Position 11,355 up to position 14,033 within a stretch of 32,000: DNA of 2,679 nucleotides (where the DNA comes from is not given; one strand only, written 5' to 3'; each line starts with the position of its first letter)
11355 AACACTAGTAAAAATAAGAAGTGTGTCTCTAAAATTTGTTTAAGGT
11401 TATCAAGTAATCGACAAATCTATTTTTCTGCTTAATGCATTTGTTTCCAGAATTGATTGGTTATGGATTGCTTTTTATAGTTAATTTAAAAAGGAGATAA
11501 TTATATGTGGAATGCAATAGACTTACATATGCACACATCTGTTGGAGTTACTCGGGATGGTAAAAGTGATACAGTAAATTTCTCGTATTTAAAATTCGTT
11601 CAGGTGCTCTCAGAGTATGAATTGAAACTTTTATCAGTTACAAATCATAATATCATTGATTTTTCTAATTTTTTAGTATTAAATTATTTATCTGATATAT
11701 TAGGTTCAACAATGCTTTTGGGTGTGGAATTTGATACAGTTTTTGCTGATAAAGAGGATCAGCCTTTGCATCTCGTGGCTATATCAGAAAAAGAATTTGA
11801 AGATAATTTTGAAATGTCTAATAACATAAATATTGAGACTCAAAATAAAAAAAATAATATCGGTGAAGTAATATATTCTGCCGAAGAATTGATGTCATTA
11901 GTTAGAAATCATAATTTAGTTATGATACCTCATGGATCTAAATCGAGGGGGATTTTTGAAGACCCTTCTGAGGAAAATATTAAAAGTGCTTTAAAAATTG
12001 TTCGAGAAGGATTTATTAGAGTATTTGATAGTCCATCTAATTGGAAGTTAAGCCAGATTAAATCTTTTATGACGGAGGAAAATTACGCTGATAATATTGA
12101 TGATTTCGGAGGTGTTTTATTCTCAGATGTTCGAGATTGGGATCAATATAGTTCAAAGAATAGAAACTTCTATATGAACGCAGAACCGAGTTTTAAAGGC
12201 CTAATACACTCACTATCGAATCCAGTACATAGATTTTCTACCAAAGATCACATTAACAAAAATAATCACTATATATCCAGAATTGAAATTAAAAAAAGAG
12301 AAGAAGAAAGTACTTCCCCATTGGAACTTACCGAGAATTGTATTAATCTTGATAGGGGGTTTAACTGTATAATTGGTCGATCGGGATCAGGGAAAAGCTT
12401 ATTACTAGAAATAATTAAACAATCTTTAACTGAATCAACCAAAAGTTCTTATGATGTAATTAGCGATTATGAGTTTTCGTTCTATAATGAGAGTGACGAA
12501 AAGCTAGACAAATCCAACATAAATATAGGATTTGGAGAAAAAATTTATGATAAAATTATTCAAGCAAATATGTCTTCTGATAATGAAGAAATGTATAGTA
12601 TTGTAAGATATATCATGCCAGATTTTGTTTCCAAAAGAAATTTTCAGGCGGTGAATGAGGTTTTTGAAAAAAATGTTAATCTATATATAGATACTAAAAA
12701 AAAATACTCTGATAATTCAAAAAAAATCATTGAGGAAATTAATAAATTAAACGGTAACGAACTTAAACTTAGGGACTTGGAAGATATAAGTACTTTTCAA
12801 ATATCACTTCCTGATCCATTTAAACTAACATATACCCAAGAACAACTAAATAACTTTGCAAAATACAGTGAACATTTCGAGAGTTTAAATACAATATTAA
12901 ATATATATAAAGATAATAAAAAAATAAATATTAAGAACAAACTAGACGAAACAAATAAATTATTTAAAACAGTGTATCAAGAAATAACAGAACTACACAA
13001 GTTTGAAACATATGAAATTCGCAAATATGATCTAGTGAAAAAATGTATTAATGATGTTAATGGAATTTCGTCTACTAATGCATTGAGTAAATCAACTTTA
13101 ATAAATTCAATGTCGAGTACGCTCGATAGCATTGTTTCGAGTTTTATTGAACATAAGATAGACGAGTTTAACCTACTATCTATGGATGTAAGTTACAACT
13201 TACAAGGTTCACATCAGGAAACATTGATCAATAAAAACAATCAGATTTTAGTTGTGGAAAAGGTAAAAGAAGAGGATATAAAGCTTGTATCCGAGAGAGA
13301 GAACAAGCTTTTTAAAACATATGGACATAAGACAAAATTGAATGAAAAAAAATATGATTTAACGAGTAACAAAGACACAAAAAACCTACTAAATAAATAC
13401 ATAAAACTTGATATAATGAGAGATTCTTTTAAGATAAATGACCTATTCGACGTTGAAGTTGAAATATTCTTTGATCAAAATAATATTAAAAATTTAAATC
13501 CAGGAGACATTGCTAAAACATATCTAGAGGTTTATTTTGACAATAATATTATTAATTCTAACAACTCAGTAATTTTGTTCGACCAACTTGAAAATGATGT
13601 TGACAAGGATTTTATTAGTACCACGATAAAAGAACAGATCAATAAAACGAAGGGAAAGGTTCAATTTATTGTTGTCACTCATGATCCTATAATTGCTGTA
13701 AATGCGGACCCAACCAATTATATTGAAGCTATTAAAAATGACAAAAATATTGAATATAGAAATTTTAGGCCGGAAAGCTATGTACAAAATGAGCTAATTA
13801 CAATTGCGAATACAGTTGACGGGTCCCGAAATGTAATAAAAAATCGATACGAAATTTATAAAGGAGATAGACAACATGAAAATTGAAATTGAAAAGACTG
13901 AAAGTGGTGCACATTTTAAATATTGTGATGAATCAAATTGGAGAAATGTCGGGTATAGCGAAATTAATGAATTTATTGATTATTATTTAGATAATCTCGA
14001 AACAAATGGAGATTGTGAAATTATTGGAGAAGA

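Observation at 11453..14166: PHP phosphoesterase / SMC-like ATPase fusion with an overlapping small acidic ORF: candidate two-gene defence module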

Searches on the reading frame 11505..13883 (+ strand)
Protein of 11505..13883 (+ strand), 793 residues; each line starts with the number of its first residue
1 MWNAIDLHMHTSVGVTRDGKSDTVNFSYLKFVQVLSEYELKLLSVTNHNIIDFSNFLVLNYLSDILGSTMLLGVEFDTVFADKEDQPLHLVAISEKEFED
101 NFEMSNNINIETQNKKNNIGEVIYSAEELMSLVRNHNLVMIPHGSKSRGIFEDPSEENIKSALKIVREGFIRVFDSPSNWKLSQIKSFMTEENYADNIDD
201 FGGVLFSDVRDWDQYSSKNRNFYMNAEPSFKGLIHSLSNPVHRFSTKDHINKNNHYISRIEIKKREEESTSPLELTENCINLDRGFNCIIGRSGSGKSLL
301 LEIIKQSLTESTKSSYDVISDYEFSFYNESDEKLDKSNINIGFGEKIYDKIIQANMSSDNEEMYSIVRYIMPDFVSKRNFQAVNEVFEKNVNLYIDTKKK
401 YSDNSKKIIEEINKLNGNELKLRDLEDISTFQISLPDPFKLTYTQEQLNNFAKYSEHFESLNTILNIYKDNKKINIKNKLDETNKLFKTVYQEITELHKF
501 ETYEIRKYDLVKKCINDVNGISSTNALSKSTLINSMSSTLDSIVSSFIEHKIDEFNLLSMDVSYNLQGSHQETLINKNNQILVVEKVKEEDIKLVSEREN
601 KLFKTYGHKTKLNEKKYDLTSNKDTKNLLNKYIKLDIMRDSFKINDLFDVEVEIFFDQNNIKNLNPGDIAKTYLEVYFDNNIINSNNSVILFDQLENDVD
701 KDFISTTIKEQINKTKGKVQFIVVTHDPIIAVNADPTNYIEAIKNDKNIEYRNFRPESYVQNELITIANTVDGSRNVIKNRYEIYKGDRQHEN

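Call 3: search_protein_families(library=pfam, proteins=[window:11505-13883:+], max_evalue=1)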
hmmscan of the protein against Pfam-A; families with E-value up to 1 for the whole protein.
window:11505-13883:+ (793 aa): 9 families
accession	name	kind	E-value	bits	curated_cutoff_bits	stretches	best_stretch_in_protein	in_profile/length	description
PF13476.12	AAA_23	-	5.7e-07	30.8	27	1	280-494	15-200/201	AAA domain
PF13304.12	AAA_21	-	1.1e-06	29.3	27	2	286-470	1-191/304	AAA domain, putative AbiEii toxin, Type IV TA system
PF02463.25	SMC_N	-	0.00081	19.3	40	1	279-350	19-84/220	RecF/RecN/SMC N terminal domain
PF13401.12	AAA_22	-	0.0043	17.8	27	1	283-415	4-96/130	AAA domain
PF00005.33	ABC_tran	-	0.019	16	25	1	289-310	16-37/137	ABC transporter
PF13555.12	AAA_29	-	0.028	14.6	27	1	280-316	17-54/61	P-loop containing region of AAA domain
PF13238.12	AAA_18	-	0.041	14.8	29.4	1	288-397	2-101/128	AAA domain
PF12422.13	Condensin2nSMC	-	0.23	11.9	27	1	300-386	32-113/149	Condensin II non structural maintenance of chromosomes subunit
PF03193.22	RsgA_GTPase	-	0.67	10.2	30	1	280-313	102-135/174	RsgA GTPase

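Call 4: search_protein_families(library=padloc, proteins=[window:11505-13883:+], max_evalue=1)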
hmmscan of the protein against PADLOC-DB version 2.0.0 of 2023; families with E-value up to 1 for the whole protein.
window:11505-13883:+ (793 aa): 13 families
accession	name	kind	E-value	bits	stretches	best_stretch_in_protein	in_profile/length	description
PDLC04680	PDC-M49A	-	3.6e-10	37.1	2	5-313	4-259/674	-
PDLC02208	Ppl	-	1.1e-08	31.8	2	687-783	795-890/894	-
PDLC00279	PtuA1|PtuA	-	8.7e-08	29.7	2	279-360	21-94/416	AAA ATPase domain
PDLC00269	PtuA1|PtuA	-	3.5e-06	24.6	2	256-333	2-78/446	AAA ATPase domain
PDLC00277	PtuA1|PtuA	-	7.2e-06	23.5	2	278-314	17-53/423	AAA ATPase domain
PDLC00298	PtuA1|PtuA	-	9.6e-06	22.9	2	680-779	275-372/423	AAA ATPase domain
PDLC02980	AriA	-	1.6e-05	23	1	286-730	1-302/304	-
PDLC04140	mad8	-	1.6e-05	22.6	1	287-421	30-151/314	mads_8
PDLC04135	mad3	-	2.1e-05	22.3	2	685-735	282-332/374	mads_3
PDLC04168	GajA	-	0.0001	19.1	1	282-315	22-55/570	-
PDLC00276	PtuA1|PtuA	-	0.00011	19.7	1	686-779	95-177/239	AAA ATPase domain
PDLC00301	PtuA1|PtuA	-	0.0032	14.5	1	678-741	273-335/429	AAA ATPase domain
PDLC00307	PtuA1|PtuA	-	0.0034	14.4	1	280-338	18-76/424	AAA ATPase domain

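Call 5: search_protein_families(library=ncbifam, proteins=[window:11505-13883:+], max_evalue=1)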
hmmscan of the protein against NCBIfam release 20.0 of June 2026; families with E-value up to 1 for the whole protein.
window:11505-13883:+ (793 aa): 7 families
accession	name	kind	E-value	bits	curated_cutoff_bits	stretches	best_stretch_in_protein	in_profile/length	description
NF045780.1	TrlF_fam_ATP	equivalog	8.3e-32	110.8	350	2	2-626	5-653/944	TrlF family AAA-like ATPase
NF045781.1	Spaf1101_AAA_ATP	equivalog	6.4e-10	38.1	475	1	26-786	92-833/836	Spaf_1101 family AAA-like ATPase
NF042955.1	Ppl_antiphage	equivalog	7.8e-09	34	1000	1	686-752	784-849/882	anti-phage protein Ppl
TIGR00634.1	recN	equivalog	0.00042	19.4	407.85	2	704-757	479-534/563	DNA repair protein RecN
NF007826.0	PRK10535.1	equivalog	0.0072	14.6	966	0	707-778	185-251/648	macrolide ABC transporter ATP-binding protein/permease MacB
NF040873.1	AztA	equivalog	0.14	11.7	220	0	288-305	22-39/191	zinc ABC transporter ATP-binding protein AztA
TIGR02323.1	CP_lyasePhnK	equivalog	0.19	11.2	302.85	1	288-315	31-59/239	phosphonate C-P lyase system protein PhnK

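Call 8: find_homologous_proteins(query=window:11505-13883:+)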
Query window:11505-13883:+ (793 aa): 122 proteins with E <= 0.001 among 8000 candidates; the best 120 are listed.
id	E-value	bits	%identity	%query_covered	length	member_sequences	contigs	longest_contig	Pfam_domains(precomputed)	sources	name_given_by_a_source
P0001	0.0e+0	1720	100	100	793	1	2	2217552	PF13476.13,PF13304.13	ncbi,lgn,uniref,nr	ncbi:AAA family ATPase [Erysipelothrix inopinata]|uniref:AAA family ATPase n=1 Tax=Erysipelothrix in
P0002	1.4e-252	858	52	100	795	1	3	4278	-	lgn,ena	-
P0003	8.7e-201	687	46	99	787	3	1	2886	PF13304.13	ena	-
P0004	7.5e-198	677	45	99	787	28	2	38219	PF13304.13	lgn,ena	-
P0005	1.8e-197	676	44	100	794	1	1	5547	PF13304.13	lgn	-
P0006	1.1e-195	670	45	100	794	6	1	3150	PF02463.26,PF13304.13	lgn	-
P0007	1.4e-195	670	45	100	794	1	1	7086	PF02463.26,PF13304.13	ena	-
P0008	1.4e-195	670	45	100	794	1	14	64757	PF02463.26,PF13304.13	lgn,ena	-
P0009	2.5e-195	669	45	100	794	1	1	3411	PF02463.26,PF13304.13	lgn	-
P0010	2.8e-195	669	45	100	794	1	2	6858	PF02463.26,PF13304.13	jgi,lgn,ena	-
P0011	2.8e-195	669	45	100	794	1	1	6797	PF02463.26,PF13304.13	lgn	-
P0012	3.6e-195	669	45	100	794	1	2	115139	PF02463.26,PF13304.13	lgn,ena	-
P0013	7.2e-195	668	44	99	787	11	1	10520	PF13304.13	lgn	-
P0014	1.3e-194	667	44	100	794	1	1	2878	PF02463.26,PF13304.13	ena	-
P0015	3.5e-194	665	44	100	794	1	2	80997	PF02463.26,PF13304.13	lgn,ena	-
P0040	1.6e-180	620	41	100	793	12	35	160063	-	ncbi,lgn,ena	-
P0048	3.1e-178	613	41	100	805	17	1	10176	PF02811.27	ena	-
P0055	8.1e-177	608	40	99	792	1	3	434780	-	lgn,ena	-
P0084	5.1e-165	569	41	100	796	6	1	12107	PF02811.27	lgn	-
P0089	1.4e-163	564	39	100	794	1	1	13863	PF02811.27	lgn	-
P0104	5.9e-123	430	34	99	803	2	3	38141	-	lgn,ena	-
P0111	1.4e-11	62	25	43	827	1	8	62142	PF13304.13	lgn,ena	-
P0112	2.7e-11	61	23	94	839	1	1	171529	-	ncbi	ncbi:MAG: hypothetical protein ACRCUP_01325 [Mycoplasmatales bacterium]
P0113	9.7e-11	59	27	38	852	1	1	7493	PF02811.27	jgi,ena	-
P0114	3.6e-10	57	24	98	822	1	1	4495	PF02811.27,PF13304.13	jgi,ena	-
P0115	4.2e-10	57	26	38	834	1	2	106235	PF00005.34,PF13476.13,PF13304.13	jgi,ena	-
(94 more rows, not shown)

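Call 9: search_solved_structures(query=window:11505-13883:+, max_evalue=1)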
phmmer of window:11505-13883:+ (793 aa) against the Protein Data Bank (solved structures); distinct sequences matched with E-value up to 1: 22.
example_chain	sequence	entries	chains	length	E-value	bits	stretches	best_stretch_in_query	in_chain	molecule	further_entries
9o9x_A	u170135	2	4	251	0.00023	22.8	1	255-332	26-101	ABC transporter ATP-binding protein YtrE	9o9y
7ulj_A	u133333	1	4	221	0.019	16.4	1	440-549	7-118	Heat shock protein HSP 90-beta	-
5uc4_A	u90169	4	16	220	0.02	16.4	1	440-549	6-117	Heat shock protein HSP 90-beta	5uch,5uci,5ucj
9d9h_A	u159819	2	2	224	0.021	16.3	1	440-549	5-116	Heat shock protein HSP 90-beta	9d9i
6n8y_A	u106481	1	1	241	0.022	16.3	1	439-549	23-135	Heat shock protein HSP 90-beta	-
3nmq_A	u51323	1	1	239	0.022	16.3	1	439-549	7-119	Heat shock protein HSP 90-beta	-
6n8w_A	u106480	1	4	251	0.024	16.1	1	439-549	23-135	Heat shock protein HSP 90-beta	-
1uym_A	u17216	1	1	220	0.026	16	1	441-549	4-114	HEAT SHOCK PROTEIN HSP 90-BETA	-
3hhu_A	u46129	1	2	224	0.24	12.8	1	444-549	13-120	Heat shock protein HSP 90-alpha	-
1osf_A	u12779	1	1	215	0.25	12.8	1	445-549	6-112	heat shock 90kDa protein 1, alpha; heat shock 90kD protein 1, alpha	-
2yi0_A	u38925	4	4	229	0.25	12.7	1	444-549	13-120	HEAT SHOCK PROTEIN HSP 90-ALPHA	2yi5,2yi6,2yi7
5h22_A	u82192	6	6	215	0.26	12.7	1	445-549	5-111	Hsp90aa1 protein | Heat shock protein HSP 90-alpha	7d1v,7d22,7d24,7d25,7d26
3d0b_A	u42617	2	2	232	0.26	12.7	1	444-549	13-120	Heat shock protein HSP 90-alpha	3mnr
3eko_A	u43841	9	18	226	0.27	12.7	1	445-549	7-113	Heat shock protein HSP 90-alpha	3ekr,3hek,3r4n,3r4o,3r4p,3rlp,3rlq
3k98_A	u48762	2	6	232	0.29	12.6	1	445-549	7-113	Heat shock protein HSP 90-alpha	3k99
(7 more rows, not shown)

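Call 11: find_encoding_contigs(protein=P0012, flank=8000, max_places=3)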
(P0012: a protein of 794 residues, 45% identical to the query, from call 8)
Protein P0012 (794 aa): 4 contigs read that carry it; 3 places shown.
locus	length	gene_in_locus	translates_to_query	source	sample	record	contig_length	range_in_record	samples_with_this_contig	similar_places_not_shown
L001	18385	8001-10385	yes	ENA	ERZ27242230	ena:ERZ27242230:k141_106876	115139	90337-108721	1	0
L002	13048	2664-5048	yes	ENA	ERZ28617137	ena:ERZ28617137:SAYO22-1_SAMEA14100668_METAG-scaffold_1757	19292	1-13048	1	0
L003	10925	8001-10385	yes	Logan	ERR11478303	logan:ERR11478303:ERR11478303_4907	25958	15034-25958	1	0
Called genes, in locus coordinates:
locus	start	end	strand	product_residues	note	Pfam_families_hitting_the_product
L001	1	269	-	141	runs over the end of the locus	-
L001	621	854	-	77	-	-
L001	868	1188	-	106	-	-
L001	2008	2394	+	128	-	PF00293:NUDIX, PF14815:NUDIX_4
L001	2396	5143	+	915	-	PF13091:PLDc_2 (weak), PF00270:DEAD, PF04851:ResIII, PF18766:SWI2_SNF2 (weak), PF00271:Helicase_C, PF11907:DUF3427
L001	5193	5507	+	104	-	PF03819:MazG (faint), PF12643:MazG-like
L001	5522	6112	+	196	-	PF13643:DUF4145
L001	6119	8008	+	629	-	PF04851:ResIII (faint), PF09848:SLFN-g3_helicase, PF13401:AAA_22 (weak)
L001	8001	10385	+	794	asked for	PF02463:SMC_N (faint), PF13304:AAA_21 (faint)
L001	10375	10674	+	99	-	-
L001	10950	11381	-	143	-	PF10881:DUF2726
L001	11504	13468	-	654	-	PF13086:AAA_11, PF13604:AAA_30 (faint), PF01443:Viral_helicase1 (faint), PF13245:AAA_19 (faint), PF13087:AAA_12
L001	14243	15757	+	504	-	PF16927:HisKA_7TM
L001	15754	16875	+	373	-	-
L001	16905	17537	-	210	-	PF00072:Response_reg, PF00196:GerE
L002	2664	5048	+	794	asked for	PF02463:SMC_N (faint), PF13304:AAA_21 (faint)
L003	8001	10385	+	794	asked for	PF02463:SMC_N (faint), PF13304:AAA_21 (faint)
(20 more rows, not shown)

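Call 13: find_related_loci(query=window:11505-13883:+, collection=genome_contigs, flank=6000)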
Query window:11505-13883:+ (793 aa) in genome_contigs; peptide patterns used: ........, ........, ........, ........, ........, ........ (x = any residue, [..] = any of these).
134 stretches matched a pattern, but none encodes a relative of the query by tblastn (E <= 1e-3).

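Call 16: find_related_loci(query=A1, collection=genome_contigs, flank=6000)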
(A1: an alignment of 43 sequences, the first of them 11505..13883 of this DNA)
Query A1 (793 aa) in genome_contigs; peptide patterns used: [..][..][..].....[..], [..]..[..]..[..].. (x = any residue, [..] = any of these).
133 stretches matched a pattern; 9 encode a relative of the query (tblastn E <= 1e-3); 8 distinct loci.
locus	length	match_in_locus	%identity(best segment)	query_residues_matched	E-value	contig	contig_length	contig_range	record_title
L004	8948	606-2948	45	2-788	0e+0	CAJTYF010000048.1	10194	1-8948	MAG TPA_asm: uncultured Bacilli bacterium isolate MGBC121705 genome assembly, contig: MGBC121705.48, whole genome shotgu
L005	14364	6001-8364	42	2-793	0e+0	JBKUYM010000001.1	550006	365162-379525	MAG: Clostridia bacterium isolate 39-2_26 NODE_34_length_550006_cov_10.543874, whole genome shotgun sequence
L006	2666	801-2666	39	2-630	2e-141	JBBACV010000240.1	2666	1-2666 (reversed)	MAG: Acholeplasmataceae bacterium isolate SO_2017_LW2_10 scaffold_82850_c1_LW138R_2017, whole genome shotgun sequence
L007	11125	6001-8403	32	2-788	3e-110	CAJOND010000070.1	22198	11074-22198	Candidatus Riflebacteria bacterium isolate Reindeer_2_mag_167 genome assembly, contig: scaffold_3078, whole genome shotg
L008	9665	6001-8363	44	2-793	4e-167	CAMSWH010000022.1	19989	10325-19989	MAG TPA_asm: uncultured Clostridium sp. isolate ERR9465716_bin.54_metawrap_v1.3_MAG genome assembly, contig: NODE.2253_l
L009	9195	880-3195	41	19-793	4e-178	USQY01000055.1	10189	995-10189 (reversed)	uncultured Clostridium sp. isolate UMGS1995 genome assembly, contig: NODE_3588_length_10189_cov_5.649299, whole genome s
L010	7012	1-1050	39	446-793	6e-66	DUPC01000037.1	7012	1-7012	MAG TPA_asm: Acholeplasmataceae bacterium isolate AS08sgBPME_277 149550_AS08, whole genome shotgun sequence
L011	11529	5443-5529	55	286-314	8e-5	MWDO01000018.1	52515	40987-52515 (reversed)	MAG: Spirochaetes bacterium ADurb.Bin133 BWX91_contig000018, whole genome shotgun sequence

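Call 21: find_encoding_contigs(protein=P0055, flank=8000, max_places=2)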
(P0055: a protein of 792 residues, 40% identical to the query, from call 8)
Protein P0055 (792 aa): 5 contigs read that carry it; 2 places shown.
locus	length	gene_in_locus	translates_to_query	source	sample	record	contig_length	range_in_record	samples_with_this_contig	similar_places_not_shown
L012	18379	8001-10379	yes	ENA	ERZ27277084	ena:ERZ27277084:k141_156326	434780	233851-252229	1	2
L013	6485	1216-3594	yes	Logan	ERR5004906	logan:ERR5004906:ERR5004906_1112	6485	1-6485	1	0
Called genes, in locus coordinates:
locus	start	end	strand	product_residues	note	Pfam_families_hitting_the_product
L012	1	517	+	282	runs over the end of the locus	PF01695:IstB_IS21, PF00308:Bac_DnaA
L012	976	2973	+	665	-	PF02086:MethyltransfD12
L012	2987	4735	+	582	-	PF02981:FokI_D1, PF02980:FokI_dom_2, PF16902:FokI_D3, PF09254:FokI_cleav_dom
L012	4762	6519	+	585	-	PF10592:AIPR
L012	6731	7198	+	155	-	PF00149:Metallophos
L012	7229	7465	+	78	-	PF13707:RloB (weak)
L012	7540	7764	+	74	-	-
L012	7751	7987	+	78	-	-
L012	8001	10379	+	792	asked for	-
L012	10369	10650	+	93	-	-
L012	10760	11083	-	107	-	-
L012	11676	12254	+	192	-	PF03848:TehB, PF13847:Methyltransf_31 (weak), PF13649:Methyltransf_25 (weak)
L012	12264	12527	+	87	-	PF04266:ASCH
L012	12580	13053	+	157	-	PF00293:NUDIX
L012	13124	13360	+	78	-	PF07866:DUF1653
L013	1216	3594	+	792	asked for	-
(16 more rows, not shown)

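Call 22: find_encoding_contigs(protein=P0040, flank=8000, max_places=3)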
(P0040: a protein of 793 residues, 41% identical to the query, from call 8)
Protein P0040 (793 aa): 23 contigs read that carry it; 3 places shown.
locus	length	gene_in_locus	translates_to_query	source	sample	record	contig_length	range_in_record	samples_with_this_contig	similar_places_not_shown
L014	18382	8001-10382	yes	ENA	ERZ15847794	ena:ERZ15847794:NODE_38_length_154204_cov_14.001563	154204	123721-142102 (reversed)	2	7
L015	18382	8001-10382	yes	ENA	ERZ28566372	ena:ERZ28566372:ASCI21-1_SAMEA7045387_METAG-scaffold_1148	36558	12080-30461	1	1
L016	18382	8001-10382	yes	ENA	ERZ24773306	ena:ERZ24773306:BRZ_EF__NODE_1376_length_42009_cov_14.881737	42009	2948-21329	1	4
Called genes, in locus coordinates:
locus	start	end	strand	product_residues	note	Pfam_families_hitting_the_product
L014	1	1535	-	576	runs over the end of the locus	PF03747:ADP_ribosyl_GH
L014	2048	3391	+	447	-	PF04326:SLFN_AlbA_2, PF13749:HATPase_c_4, PF13412:HTH_24 (weak)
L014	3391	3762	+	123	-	-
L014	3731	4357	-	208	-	-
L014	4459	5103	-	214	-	PF00239:Resolvase, PF07508:Recombinase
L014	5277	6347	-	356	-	-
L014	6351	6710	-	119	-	PF24698:DUF7662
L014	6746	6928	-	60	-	-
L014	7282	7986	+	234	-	-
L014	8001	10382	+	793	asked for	-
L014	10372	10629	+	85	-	-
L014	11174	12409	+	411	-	-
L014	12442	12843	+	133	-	-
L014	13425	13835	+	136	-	-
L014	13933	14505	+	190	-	-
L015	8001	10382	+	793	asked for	-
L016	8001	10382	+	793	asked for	-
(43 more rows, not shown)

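Call 23: find_encoding_contigs(protein=P0104, flank=8000, max_places=2)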
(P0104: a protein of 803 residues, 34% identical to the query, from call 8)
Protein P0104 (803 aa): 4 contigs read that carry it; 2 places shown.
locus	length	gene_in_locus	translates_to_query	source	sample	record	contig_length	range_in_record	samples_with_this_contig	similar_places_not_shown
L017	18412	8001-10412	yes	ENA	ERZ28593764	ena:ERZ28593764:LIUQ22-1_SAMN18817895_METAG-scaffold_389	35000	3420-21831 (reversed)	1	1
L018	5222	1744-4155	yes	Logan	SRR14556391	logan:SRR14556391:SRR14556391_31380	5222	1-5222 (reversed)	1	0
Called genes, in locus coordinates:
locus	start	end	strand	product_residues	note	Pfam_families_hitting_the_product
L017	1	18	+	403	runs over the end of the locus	PF04230:PS_pyruv_trans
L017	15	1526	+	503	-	PF01943:Polysacc_synt, PF03023:MurJ (weak)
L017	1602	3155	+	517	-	-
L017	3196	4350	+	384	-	-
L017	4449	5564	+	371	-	PF02350:Epimerase_2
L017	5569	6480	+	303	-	PF00106:adh_short (weak), PF01073:3Beta_HSD, PF01370:Epimerase, PF02719:Polysacc_synt_2, PF04321:RmlD_sub_bind, PF13460:NAD_binding_10, PF16363:GDP_Man_Dehyd, PF07993:NAD_binding_4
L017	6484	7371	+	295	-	PF00483:NTP_transferase, PF12804:NTP_transf_3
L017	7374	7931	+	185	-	PF00908:dTDP_sugar_isom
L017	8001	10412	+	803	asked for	-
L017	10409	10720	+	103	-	-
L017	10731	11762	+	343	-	PF00106:adh_short (faint), PF01073:3Beta_HSD, PF01370:Epimerase, PF02719:Polysacc_synt_2, PF04321:RmlD_sub_bind, PF07993:NAD_binding_4, PF16363:GDP_Man_Dehyd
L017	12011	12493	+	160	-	PF01037:AsnC_trans_reg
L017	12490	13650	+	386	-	PF00155:Aminotran_1_2, PF00266:Aminotran_5, PF01041:DegT_DnrJ_EryC1, PF01053:Cys_Met_Meta_PP (weak)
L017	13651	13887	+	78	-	-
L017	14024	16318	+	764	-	PF09848:SLFN-g3_helicase (weak)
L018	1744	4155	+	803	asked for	-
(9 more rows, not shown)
